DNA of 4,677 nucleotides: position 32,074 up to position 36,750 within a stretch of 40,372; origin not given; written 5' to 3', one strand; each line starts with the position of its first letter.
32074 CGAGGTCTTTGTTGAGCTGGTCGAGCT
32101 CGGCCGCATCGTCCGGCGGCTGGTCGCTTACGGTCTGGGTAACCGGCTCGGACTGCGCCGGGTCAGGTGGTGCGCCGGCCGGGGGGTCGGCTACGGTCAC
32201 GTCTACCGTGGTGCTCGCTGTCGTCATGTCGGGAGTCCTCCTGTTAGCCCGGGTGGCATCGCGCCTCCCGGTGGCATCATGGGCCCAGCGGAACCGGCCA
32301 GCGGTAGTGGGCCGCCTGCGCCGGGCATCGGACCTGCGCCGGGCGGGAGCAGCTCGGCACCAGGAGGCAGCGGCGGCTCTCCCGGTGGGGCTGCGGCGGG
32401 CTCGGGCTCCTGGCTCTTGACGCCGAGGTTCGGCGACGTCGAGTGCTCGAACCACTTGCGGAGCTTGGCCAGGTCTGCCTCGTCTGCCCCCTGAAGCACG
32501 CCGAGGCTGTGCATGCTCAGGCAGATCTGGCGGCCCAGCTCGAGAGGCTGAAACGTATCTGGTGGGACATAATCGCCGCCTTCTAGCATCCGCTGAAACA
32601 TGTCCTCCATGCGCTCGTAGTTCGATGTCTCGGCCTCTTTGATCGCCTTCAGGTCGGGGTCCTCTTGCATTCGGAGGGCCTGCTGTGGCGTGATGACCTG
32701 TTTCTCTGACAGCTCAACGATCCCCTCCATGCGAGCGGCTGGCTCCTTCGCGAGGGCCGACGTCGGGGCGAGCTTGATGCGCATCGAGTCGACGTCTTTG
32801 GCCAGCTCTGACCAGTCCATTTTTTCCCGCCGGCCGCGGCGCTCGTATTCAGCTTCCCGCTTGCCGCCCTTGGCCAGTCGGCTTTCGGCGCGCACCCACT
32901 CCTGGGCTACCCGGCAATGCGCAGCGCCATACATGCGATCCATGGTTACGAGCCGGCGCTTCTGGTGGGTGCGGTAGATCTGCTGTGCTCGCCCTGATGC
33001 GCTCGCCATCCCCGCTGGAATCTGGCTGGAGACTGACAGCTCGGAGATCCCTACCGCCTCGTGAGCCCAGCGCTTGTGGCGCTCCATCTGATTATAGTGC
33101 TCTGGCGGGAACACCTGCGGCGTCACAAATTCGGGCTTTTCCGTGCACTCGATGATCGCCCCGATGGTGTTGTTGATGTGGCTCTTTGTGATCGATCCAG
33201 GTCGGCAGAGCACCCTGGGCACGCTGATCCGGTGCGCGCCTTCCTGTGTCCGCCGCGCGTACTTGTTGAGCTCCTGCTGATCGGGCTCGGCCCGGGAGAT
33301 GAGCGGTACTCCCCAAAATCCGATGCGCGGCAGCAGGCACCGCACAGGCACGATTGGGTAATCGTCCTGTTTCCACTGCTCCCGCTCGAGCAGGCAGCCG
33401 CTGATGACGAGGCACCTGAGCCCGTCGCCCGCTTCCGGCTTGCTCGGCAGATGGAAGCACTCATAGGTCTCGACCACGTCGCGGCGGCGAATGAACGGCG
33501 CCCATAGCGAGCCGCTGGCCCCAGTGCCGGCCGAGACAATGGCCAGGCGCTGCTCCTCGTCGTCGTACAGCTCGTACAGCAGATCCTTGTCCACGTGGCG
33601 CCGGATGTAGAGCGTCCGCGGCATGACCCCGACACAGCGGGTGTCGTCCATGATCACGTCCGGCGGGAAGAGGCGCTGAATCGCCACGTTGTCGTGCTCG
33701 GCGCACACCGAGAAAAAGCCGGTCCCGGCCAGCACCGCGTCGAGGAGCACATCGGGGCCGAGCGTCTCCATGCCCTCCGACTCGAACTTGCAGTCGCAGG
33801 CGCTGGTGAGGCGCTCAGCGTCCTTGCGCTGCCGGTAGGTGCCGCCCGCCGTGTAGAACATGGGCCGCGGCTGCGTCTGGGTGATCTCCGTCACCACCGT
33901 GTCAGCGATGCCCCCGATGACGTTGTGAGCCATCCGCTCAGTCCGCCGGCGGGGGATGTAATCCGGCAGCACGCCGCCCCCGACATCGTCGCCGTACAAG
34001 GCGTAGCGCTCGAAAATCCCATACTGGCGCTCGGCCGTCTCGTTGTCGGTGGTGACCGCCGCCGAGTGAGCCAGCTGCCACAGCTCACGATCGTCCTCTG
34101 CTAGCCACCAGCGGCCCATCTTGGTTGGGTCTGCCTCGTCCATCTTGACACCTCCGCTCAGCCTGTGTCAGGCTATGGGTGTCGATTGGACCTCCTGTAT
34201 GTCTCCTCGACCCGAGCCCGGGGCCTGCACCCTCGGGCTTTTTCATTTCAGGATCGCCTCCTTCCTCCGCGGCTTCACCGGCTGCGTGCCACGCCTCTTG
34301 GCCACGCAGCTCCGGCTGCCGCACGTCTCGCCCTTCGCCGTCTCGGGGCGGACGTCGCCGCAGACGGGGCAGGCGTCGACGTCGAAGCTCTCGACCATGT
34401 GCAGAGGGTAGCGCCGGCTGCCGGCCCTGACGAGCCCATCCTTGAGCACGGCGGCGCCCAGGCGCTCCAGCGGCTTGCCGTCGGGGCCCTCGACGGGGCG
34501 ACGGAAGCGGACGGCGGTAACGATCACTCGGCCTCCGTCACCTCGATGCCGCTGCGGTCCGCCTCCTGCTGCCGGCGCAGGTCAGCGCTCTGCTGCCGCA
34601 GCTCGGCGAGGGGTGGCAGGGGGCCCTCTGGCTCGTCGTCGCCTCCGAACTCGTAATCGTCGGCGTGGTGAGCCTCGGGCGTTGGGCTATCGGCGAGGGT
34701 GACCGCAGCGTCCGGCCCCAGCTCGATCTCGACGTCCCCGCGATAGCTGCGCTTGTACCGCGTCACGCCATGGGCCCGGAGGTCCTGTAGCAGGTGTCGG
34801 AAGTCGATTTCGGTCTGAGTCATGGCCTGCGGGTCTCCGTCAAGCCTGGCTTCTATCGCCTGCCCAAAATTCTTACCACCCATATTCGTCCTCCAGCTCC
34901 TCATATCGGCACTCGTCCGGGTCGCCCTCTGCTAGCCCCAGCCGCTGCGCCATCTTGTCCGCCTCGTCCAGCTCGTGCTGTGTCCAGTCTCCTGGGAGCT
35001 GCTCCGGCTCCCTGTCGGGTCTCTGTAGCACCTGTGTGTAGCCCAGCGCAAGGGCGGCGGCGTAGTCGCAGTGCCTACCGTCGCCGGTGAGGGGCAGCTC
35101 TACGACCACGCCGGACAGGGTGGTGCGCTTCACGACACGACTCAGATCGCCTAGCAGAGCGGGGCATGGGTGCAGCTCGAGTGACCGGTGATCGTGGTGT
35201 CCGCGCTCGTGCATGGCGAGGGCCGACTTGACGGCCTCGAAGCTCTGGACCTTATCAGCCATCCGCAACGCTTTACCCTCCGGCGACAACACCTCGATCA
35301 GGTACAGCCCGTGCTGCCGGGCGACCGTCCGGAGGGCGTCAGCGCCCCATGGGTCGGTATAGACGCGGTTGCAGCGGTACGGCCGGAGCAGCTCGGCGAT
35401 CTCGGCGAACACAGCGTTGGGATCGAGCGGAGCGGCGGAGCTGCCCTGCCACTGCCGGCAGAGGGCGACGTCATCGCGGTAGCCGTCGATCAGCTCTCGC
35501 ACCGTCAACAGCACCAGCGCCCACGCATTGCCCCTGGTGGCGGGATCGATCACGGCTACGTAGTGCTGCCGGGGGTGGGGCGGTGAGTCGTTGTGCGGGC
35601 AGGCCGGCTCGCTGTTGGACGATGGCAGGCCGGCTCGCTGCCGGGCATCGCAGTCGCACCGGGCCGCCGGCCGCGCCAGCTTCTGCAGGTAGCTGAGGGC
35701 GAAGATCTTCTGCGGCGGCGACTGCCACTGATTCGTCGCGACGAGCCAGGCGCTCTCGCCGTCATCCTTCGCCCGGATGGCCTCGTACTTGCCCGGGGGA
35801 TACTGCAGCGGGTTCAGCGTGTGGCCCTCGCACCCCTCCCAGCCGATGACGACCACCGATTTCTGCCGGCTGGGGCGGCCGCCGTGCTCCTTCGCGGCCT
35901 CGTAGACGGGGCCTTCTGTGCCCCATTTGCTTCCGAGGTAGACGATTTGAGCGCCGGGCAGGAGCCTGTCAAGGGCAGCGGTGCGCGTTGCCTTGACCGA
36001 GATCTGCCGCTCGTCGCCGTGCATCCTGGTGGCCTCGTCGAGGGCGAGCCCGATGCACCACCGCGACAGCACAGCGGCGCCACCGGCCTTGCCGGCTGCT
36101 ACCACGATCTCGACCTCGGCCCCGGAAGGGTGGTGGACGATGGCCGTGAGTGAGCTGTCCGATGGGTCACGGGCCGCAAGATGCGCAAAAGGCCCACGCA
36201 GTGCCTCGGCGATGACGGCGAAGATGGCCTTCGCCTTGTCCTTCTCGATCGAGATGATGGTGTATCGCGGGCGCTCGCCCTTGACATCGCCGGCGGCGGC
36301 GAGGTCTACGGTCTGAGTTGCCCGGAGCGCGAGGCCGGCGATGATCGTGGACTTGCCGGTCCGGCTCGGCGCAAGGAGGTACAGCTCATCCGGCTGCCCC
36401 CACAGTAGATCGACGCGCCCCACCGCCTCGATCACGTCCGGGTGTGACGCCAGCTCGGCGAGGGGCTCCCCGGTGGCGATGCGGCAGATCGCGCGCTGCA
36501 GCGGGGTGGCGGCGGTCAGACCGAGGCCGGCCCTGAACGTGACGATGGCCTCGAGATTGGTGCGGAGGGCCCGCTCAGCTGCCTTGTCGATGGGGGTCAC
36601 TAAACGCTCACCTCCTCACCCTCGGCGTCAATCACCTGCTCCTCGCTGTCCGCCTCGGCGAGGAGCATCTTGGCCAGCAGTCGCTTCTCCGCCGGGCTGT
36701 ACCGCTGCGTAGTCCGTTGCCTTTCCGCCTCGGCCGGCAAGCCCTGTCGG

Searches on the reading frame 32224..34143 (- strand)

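Call 39: search_protein_families(library=phrogs, proteins=[window:32224-34143:-], max_evalue=0.001)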
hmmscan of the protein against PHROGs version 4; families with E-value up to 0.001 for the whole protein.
window:32224-34143:- (639 aa): 2 families
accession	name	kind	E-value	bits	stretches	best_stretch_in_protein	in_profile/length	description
phrog_156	-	head and packaging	4.6e-11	42.8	1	65-371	55-412/681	portal protein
phrog_332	-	connector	0.00015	21.3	0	109-339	107-338/560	head-tail adaptor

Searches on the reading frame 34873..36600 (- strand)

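Call 39: search_protein_families(library=phrogs, proteins=[window:34873-36600:-], max_evalue=0.001)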
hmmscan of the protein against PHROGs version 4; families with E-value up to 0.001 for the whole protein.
window:34873-36600:- (575 aa): 1 family
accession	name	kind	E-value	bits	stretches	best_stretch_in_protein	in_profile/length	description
phrog_38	-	head and packaging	1.1e-05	25.3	1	13-449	270-652/760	terminase large subunit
